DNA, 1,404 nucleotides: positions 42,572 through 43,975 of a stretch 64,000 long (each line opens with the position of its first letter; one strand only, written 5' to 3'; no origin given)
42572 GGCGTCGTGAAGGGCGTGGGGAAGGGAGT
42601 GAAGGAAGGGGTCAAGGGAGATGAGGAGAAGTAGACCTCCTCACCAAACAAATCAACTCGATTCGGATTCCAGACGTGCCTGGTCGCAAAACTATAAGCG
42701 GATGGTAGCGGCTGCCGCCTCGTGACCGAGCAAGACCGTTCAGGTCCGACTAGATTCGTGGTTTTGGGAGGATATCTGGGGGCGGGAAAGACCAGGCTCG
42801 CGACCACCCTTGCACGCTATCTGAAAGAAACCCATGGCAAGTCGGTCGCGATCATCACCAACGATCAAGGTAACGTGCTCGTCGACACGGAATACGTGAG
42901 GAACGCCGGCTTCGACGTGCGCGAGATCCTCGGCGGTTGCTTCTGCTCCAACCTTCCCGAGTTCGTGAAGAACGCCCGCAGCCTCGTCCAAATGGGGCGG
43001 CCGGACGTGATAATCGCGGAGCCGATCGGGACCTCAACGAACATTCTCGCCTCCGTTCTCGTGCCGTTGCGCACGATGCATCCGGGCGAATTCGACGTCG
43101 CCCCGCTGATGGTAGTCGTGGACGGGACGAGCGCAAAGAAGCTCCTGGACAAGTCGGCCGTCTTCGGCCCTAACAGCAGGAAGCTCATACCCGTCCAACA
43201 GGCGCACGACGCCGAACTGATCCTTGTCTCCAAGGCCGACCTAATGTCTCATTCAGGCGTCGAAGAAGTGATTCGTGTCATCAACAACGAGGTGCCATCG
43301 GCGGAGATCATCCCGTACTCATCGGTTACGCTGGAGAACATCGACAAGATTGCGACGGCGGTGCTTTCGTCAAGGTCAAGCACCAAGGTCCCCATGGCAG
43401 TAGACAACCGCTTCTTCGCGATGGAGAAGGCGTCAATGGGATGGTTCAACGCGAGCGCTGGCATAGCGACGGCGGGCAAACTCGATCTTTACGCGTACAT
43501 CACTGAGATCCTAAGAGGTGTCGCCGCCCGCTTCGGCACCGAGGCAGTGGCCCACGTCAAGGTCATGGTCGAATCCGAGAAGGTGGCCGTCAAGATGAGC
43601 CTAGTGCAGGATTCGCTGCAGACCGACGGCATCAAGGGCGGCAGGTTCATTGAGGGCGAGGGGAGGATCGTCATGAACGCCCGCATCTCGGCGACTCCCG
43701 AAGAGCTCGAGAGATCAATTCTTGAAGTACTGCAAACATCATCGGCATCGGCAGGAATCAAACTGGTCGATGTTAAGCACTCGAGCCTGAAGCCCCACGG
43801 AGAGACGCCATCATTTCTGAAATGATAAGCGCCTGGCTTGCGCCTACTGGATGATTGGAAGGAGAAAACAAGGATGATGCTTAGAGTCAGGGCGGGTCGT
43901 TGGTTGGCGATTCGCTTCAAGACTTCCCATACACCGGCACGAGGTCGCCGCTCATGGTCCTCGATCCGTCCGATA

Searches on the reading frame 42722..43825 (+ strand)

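Call 42: search_protein_families(library=pfam, proteins=[window:42722-43825:+], max_evalue=0.01)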
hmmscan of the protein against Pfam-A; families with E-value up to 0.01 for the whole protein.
window:42722-43825:+ (367 aa): 5 families
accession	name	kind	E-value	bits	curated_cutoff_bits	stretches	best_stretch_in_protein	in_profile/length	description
PF02492.25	cobW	-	1.3e-23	84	20.7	1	13-196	3-178/180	CobW/HypB/UreG, nucleotide-binding domain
PF13191.12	AAA_16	-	0.00056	20.9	32.6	1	4-39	18-53/167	AAA ATPase domain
PF01656.29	CbiA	-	0.0013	19.2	25.4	1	15-194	4-86/125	CobQ/CobB/MinD/ParA nucleotide binding domain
PF06414.18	Zeta_toxin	-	0.0032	17.4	22.3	0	12-46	18-51/199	Zeta toxin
PF00448.28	SRP54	-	0.006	16.7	22.7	0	12-48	3-38/196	SRP54-type protein, GTPase domain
